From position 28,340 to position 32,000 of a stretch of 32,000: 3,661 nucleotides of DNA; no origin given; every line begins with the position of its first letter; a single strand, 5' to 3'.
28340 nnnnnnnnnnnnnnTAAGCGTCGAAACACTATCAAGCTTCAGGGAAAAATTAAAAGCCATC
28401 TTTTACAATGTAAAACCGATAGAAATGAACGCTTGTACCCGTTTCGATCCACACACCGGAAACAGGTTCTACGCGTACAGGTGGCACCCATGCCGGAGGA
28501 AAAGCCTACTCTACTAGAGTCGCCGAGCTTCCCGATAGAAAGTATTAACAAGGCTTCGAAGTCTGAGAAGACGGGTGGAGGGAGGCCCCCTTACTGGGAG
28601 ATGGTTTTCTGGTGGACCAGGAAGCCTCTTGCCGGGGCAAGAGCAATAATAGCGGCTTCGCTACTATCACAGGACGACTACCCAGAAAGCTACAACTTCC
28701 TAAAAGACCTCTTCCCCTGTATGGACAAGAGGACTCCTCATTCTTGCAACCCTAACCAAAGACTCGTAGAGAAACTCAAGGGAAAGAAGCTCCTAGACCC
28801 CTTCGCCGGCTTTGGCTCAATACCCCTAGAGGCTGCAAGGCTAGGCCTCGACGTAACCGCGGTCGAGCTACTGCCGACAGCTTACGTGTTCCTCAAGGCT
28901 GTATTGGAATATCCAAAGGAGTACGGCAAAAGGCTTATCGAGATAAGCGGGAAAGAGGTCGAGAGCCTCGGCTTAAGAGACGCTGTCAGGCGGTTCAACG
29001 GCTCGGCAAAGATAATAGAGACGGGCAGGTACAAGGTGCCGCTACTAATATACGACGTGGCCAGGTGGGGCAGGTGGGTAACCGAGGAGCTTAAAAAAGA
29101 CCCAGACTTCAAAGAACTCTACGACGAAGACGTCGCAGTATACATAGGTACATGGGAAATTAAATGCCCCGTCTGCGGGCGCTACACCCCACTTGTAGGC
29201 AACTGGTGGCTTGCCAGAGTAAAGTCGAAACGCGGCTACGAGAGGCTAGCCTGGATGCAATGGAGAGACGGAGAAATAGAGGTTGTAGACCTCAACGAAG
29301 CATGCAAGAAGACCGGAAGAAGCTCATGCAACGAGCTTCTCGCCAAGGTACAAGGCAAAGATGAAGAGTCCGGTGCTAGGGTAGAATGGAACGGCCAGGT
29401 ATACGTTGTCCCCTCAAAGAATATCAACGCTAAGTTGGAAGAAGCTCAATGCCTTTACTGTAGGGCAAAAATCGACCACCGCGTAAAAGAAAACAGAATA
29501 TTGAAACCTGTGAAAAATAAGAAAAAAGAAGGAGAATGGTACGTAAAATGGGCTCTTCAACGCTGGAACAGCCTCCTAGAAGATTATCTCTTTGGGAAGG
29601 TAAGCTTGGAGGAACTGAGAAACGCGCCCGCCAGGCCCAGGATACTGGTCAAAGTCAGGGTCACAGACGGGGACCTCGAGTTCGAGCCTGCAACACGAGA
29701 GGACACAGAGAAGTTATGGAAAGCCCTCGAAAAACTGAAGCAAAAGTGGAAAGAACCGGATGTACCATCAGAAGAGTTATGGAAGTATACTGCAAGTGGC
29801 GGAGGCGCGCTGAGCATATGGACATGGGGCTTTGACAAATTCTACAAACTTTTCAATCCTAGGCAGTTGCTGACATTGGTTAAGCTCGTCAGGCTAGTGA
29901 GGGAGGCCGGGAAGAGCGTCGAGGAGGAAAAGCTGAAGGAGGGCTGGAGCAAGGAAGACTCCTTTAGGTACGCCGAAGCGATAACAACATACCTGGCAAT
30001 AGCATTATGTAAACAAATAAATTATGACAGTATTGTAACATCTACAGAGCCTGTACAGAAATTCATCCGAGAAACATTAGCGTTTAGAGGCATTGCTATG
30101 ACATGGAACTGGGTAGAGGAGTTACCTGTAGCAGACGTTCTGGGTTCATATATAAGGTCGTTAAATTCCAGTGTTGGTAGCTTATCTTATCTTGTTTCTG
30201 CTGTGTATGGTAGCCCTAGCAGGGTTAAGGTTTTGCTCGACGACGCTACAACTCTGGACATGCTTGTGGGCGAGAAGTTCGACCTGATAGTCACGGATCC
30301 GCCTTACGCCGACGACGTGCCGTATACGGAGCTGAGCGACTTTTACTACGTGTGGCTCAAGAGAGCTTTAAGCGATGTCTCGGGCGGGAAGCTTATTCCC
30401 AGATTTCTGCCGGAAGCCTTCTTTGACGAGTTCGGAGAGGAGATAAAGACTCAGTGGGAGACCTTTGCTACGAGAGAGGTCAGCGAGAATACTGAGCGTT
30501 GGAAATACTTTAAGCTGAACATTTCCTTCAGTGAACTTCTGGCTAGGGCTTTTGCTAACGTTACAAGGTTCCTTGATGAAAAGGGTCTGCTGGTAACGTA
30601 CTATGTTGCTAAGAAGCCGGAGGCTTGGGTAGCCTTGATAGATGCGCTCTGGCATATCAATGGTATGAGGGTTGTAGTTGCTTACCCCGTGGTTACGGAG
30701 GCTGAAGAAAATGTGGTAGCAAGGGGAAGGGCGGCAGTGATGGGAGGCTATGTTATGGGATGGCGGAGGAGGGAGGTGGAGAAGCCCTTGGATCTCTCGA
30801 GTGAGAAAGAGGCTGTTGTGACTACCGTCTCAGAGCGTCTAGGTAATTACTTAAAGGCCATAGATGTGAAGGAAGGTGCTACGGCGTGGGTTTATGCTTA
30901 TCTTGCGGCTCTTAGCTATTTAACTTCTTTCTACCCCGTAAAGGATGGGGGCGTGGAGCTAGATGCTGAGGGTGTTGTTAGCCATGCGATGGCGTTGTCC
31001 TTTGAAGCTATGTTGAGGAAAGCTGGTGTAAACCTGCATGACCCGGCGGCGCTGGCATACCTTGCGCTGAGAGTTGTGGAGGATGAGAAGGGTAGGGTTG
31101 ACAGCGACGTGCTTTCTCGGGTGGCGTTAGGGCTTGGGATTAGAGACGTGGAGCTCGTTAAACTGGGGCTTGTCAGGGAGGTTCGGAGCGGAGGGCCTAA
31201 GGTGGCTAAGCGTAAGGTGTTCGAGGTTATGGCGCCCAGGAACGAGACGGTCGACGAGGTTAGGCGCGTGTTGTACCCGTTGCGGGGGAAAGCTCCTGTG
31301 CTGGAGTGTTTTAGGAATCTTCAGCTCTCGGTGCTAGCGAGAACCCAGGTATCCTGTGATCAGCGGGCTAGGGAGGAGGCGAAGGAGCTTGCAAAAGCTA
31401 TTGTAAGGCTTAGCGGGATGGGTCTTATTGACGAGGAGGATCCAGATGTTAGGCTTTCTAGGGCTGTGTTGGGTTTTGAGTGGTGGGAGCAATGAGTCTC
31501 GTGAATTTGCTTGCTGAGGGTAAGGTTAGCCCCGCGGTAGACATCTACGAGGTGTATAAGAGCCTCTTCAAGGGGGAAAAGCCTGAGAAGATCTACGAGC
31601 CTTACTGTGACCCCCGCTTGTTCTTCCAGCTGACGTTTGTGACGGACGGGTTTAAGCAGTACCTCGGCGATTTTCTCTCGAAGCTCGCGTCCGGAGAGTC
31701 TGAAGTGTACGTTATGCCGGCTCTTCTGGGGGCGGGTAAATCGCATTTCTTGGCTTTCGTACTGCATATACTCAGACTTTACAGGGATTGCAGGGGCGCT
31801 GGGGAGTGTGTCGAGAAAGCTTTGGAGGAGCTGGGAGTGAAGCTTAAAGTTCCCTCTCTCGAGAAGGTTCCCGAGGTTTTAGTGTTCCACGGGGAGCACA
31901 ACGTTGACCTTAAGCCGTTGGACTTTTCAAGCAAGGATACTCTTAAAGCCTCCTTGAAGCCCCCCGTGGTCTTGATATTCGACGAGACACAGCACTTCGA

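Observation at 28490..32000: Zn-ribbon DUF1156 methyltransferase coupled to a DUF499 ATPase: a methylation-linked system of unknown mechanism, cut by the window edge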

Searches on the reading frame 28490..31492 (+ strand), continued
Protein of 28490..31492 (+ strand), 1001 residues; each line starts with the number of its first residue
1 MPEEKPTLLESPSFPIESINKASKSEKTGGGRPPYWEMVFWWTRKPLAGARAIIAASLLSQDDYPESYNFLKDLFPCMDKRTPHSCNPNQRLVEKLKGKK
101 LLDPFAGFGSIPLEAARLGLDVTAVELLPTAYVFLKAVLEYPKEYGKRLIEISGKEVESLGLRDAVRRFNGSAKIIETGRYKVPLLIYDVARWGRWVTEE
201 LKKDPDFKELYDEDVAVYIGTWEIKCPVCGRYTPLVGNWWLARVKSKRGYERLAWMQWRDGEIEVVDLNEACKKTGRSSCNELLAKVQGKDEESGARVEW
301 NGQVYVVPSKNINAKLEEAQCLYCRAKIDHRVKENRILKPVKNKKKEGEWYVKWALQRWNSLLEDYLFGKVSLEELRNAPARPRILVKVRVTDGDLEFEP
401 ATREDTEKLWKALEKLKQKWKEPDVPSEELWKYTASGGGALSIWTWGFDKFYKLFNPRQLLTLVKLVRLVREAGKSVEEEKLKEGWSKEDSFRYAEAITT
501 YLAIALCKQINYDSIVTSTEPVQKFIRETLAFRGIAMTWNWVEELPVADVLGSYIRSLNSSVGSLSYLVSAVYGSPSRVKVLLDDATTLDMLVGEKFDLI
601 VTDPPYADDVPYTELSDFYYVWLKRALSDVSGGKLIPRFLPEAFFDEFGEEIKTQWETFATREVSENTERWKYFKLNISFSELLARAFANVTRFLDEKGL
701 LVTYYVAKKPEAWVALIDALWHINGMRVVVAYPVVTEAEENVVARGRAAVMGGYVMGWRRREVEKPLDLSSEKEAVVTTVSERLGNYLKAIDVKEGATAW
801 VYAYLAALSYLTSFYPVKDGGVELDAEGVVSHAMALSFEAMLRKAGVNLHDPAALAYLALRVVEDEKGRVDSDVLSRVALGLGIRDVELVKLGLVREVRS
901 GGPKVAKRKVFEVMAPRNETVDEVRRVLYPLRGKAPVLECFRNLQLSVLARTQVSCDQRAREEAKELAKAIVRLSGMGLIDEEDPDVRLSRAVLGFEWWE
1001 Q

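Call 64: search_protein_families(library=phrogs, proteins=[L011:2275-3903:-, L011:11604-12593:-, L011:12618-13577:-, L011:10674-11285:+, L011:5600-6121:+, L011:9579-10082:+, L011:4387-4842:+, L011:10082-10531:+, L011:6344-6772:+, L011:250-786:-], max_evalue=0.001)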
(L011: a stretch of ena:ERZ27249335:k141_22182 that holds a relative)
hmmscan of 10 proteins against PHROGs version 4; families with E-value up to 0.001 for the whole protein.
L011:2275-3903:- (542 aa): 0 families

L011:11604-12593:- (329 aa): 1 family
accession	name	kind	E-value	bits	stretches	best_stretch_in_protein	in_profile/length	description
phrog_35488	-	unknown function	3e-16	60.8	1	80-319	61-309/320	-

L011:12618-13577:- (319 aa): 1 family
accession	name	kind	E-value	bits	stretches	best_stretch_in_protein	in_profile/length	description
phrog_33563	-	unknown function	1.6e-51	176.7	1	31-314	27-310/313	-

L011:10674-11285:+ (204 aa): 0 families

L011:5600-6121:+ (174 aa): 0 families

L011:9579-10082:+ (168 aa): 0 families

L011:4387-4842:+ (152 aa): 0 families

L011:10082-10531:+ (150 aa): 0 families

L011:6344-6772:+ (143 aa): 0 families

L011:250-786:- (178 aa): 3 families
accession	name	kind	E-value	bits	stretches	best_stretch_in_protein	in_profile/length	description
phrog_216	-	integration and excision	1.1e-24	88.1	1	3-173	52-231/301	integrase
phrog_1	-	integration and excision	4.3e-19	70.2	1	3-167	267-436/611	integrase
phrog_7269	-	integration and excision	0.00024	22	1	107-167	11-70/89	integrase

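Call 65: find_related_loci(query=P0066, collection=viral_contigs, flank=8000)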
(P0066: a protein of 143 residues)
Query P0066 (143 aa) in viral_contigs; peptide patterns used: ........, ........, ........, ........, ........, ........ (x = any residue, [..] = any of these).
23 stretches matched a pattern, but none encodes a relative of the query by tblastn (E <= 1e-3).

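Call 66: find_related_loci(query=A1, collection=viral_contigs, flank=8000)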
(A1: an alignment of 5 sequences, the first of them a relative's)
Query A1 (137 aa) in viral_contigs; peptide patterns used: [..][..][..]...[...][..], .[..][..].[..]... (x = any residue, [..] = any of these).
15 stretches matched a pattern, but none encodes a relative of the query by tblastn (E <= 1e-3).

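Call 67: find_related_loci(query=A3, collection=genome_contigs, flank=7000)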
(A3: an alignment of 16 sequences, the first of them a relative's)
Query A3 (1019 aa) in genome_contigs; peptide patterns used: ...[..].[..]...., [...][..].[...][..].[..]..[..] (x = any residue, [..] = any of these).
37 stretches matched a pattern; 5 encode a relative of the query (tblastn E <= 1e-3); 5 distinct loci.
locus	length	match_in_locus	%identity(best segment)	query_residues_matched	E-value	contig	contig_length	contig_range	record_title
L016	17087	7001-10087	51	1-1019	0e+0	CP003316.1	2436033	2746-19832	Pyrobaculum oguniense TE7, complete genome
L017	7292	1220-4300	47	6-1019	0e+0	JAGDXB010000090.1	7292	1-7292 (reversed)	MAG: Vulcanisaeta sp. isolate KMA_Bin30 NODE_2392_length_7292_cov_6.570817, whole genome shotgun sequence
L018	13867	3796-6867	49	1-1019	0e+0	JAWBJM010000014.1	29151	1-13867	MAG: Pyrobaculum sp. isolate GMQS_201907_bins_3 GMQS_201907_bins_3_scaffold_14, whole genome shotgun sequence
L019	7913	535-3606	49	1-1019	0e+0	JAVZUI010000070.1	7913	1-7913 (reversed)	MAG: Pyrobaculum sp. isolate DRTY-8_201808_bins_12 DRTY-8_201808_bins_12_scaffold_70, whole genome shotgun sequence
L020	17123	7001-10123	41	1-1017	0e+0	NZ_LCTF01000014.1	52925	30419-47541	Caldivirga sp. MU80 contig_32, whole genome shotgun sequence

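Call 84: fold_search(model_id=the predicted structure, library=viral)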
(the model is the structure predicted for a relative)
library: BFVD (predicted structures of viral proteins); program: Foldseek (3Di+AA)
matches with E <= 10: 319; with E <= 0.001: 0
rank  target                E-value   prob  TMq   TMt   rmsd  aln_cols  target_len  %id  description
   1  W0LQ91                3.1e-01  0.12  0.21  0.19  14.3       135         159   15  Polyprotein (Fragment) [Sapovirus pig/GIII/ZKL-2014/2014/CHN]
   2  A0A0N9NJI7            3.4e-01  0.13  0.25  0.17  18.6       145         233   11  Uncharacterized protein [Acidianus bottle-shaped virus 3 strain ABV3]
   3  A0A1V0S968            5.6e-01  0.16  0.28  0.24  11.4       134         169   13  Uncharacterized protein [Catovirus CTV1]
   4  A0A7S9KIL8            5.6e-01  0.10  0.20  0.09  13.3       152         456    9  RNA-directed RNA polymerase [Skokie tombus-like virus]
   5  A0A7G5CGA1            7.9e-01  0.13  0.20  0.29  19.7       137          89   12  Uncharacterized protein [Proteus phage Vb_PmiP-P59]
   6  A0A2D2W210            8.3e-01  0.12  0.25  0.27  11.0       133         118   10  (no name in the UniProt tables at hand)
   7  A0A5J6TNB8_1          8.8e-01  0.15  0.24  0.04  10.0        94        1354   18  (no name in the UniProt tables at hand)
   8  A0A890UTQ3            9.3e-01  0.13  0.24  0.28  11.2        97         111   22  (no name in the UniProt tables at hand)
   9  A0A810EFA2            9.3e-01  0.08  0.20  0.12  15.1       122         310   13  Polyprotein (Fragment) [Sapovirus GI.3]
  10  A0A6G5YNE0            9.3e-01  0.07  0.22  0.12  24.6       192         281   10  (no name in the UniProt tables at hand)
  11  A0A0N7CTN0            9.8e-01  0.16  0.24  0.23   7.8        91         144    9  BRO-A [Buzura suppressaria nuclear polyhedrosis virus]
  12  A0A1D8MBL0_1          1.0e+00  0.06  0.20  0.04  15.3       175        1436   10  (no name in the UniProt tables at hand)
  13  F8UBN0                1.1e+00  0.15  0.26  0.18  11.2       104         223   10  (no name in the UniProt tables at hand)
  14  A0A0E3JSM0            1.1e+00  0.06  0.16  0.05  15.4       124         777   10  VP4 [Rotavirus I]
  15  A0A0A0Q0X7            1.2e+00  0.14  0.19  0.22   4.9        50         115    6  Uncharacterized protein [Pectobacterium bacteriophage PM2]
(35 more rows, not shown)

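Call 85: predict_structure(alignment_id=A3)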
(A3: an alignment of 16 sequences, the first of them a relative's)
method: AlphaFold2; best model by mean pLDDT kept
length: 1019 residues; sequences in the alignment: 16
mean_pLDDT: 85.4   pTM: 0.52
mean pLDDT of the five models: 85.4, 84.6, 82.3, 82.0, 82.0
residues with pLDDT >= 90: 439; 70-90: 492; 50-70: 72; < 50: 16
segments of 3 or more residues with pLDDT < 50: 203-209, 293-301
pLDDT, mean of each block of 10 residues (from residue 1): 80 79 91 85 80 87 93 79 85 94 93 86 92 80 77 89 88 86 91 90 46 82 83 80 74 89 92 90 81 49 71 84 88 63 80 86 93 76 74 92 90 82 84 75 92 94 89 92 84 93 94 90 94 92 85 94 96 88 65 82 91 94 93 90 87 94 89 96 94 95 91 92 90 95 90 79 80 84 88 89 73 80 85 85 86 88 82 88 83 73 83 90 92 88 82 84 87 90 91 86 85 74
secondary structure, 60 per line:
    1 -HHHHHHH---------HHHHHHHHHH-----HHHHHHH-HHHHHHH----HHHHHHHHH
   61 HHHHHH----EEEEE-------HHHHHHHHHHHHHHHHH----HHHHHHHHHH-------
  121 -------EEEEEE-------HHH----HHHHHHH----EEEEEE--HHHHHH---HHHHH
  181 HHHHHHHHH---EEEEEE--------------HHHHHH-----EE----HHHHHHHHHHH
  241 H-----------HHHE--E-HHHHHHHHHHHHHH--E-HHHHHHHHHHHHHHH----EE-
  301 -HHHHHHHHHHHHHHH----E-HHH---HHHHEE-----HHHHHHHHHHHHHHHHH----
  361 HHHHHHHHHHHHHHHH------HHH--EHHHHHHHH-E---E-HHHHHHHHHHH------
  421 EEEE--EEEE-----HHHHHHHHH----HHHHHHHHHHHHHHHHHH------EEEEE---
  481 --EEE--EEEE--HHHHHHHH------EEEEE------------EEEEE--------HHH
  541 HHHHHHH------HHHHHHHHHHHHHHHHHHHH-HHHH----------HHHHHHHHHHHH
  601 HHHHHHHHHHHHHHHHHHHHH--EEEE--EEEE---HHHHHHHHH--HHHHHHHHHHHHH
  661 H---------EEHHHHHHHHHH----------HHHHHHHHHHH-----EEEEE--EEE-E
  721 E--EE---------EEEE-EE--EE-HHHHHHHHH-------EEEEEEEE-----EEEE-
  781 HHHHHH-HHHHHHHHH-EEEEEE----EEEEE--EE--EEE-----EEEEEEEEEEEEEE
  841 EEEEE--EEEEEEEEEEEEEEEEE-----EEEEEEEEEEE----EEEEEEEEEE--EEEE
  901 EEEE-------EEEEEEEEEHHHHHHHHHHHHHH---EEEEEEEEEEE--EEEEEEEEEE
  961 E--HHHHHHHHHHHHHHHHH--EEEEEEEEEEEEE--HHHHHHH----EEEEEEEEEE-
elements in order (helices of 4 or more, strands of 3 or more residues): H2-8 H18-27 H33-39 H41-47 H52-66 E71-75 H83-99 H104-113 E128-133 H148-154 E159-164 H167-172 H176-189 E193-198 H213-218 H230-241 H261-274 H279-293 H302-316 H329-332 H340-356 H361-376 H389-396 H404-414 E421-424 E427-430 H436-444 H449-466 E473-477 E483-485 E488-491 H494-501 E508-512 E525-529 H538-547 H554-573 H575-578 H589-621 E624-627 E630-633 H637-645 H648-661 H673-682 H693-703 E709-713 E716-718 E735-738 H747-755 E763-770 E776-779 H781-786 H788-796 E798-803 E808-812 E819-821 E827-845 E848-864 E870-880 E885-894 E897-904 E912-920 H921-934 E938-948 E951-961 H964-980 E983-995 H998-1004 E1009-1018

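Call 87: fold_search(model_id=the predicted structure, library=pdb)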
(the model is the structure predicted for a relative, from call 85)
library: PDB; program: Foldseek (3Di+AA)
matches with E <= 10: 1575; with E <= 0.001: 41
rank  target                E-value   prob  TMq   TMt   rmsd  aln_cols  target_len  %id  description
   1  6e9b_A                9.3e-06  1.00  0.07  0.16  18.6       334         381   10  Bacteroides ovatus mixed-linkage glucan utilization locus (MLGUL) SGBP-B in complex with mixed-linkage heptasaccharide (released 2019-05-15)
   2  8s0c_D                9.8e-06  1.00  0.15  0.32  18.9       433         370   12  H. sapiens ORC1-5 bound to double stranded DNA as part of the MCM-ORC complex (released 2024-10-02)
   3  8s0e_D                1.6e-05  1.00  0.15  0.32  18.4       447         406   12  H. sapiens OCCM bound to double stranded DNA (released 2024-10-02)
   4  7jgr_A                1.8e-05  1.00  0.17  0.36  15.4       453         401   12  Structure of Drosophila ORC bound to DNA (84 bp) and Cdc6 (released 2020-09-09)
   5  7jpo_D                2.3e-05  1.00  0.16  0.32  18.6       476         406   13  ORC-O1AAA: Human Origin Recognition Complex (ORC) with dynamic/unresolved ORC2 WH (released 2020-09-02)
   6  5m5p_C                2.3e-05  0.82  0.10  0.06  46.9      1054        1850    9  S. cerevisiae spliceosomal helicase Brr2 (271-end) in complex with the Jab/MPN domain of S. cerevisiae Prp8 (released 2016-12-07)
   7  7tjh_A                4.9e-05  1.00  0.15  0.28  18.8       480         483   12  S. cerevisiae ORC bound to 84 bp ARS1 DNA and Cdc6 (state 1) with flexible Orc6 N-terminal domain (released 2022-10-05)
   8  6e57_C                5.4e-05  0.99  0.08  0.16  18.9       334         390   10  Bacteroides ovatus mixed-linkage glucan utilization locus (MLGUL) SGBP-B in complex with mixed-linkage heptasaccharide (released 2019-05-29)
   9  6e57_A                5.9e-05  0.99  0.08  0.16  18.3       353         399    9  Bacteroides ovatus mixed-linkage glucan utilization locus (MLGUL) SGBP-B in complex with mixed-linkage heptasaccharide (released 2019-05-29)
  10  7jpq_D                6.2e-05  1.00  0.15  0.32  18.3       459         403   14  ORC-O2-5: Human Origin Recognition Complex (ORC) with subunits 2,3,4,5 (released 2020-09-02)
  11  6e57_D                7.5e-05  0.97  0.07  0.15  18.9       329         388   10  Bacteroides ovatus mixed-linkage glucan utilization locus (MLGUL) SGBP-B in complex with mixed-linkage heptasaccharide (released 2019-05-29)
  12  7tjj_A                7.8e-05  1.00  0.15  0.27  18.5       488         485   13  S. cerevisiae ORC bound to 84 bp ARS1 DNA and Cdc6 (state 1) with docked Orc6 N-terminal domain (released 2022-10-05)
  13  7tji_A                8.2e-05  1.00  0.15  0.27  19.3       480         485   12  S. cerevisiae ORC bound to 84 bp ARS1 DNA and Cdc6 (state 2) with flexible Orc6 N-terminal domain (released 2022-10-05)
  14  7jgr_D                9.0e-05  1.00  0.14  0.28  19.4       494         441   13  Structure of Drosophila ORC bound to DNA (84 bp) and Cdc6 (released 2020-09-09)
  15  7jk6_D                1.3e-04  1.00  0.14  0.29  20.0       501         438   13  Structure of Drosophila ORC in the active conformation (released 2020-09-09)
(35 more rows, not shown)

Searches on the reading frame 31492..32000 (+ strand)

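Call 5: search_protein_families(library=pfam, proteins=[window:31492-32000:+], max_evalue=0.01)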
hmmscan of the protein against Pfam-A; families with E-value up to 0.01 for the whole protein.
window:31492-32000:+ (169 aa): 0 families

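Call 6: search_protein_families(library=padloc, proteins=[window:31492-32000:+], max_evalue=0.01)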
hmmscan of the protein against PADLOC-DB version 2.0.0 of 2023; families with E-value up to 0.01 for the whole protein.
window:31492-32000:+ (169 aa): 2 families
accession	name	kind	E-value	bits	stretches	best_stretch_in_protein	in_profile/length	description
PDLC00662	HmaC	-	9.3e-06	22.1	1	36-95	40-100/941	AAA+ ATPase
PDLC02192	DUF499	-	0.00034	16.5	1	40-87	34-82/1022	-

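Call 7: search_protein_families(library=ncbifam, proteins=[window:31492-32000:+], max_evalue=0.01)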
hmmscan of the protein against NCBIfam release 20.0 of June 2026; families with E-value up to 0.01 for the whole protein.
window:31492-32000:+ (169 aa): 1 family
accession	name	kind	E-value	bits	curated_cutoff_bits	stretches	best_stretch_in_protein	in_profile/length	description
NF042962.1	DUF499_antiphage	equivalog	0.0012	16.9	1200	1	38-88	32-83/1025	anti-phage-associated DUF499 domain-containing protein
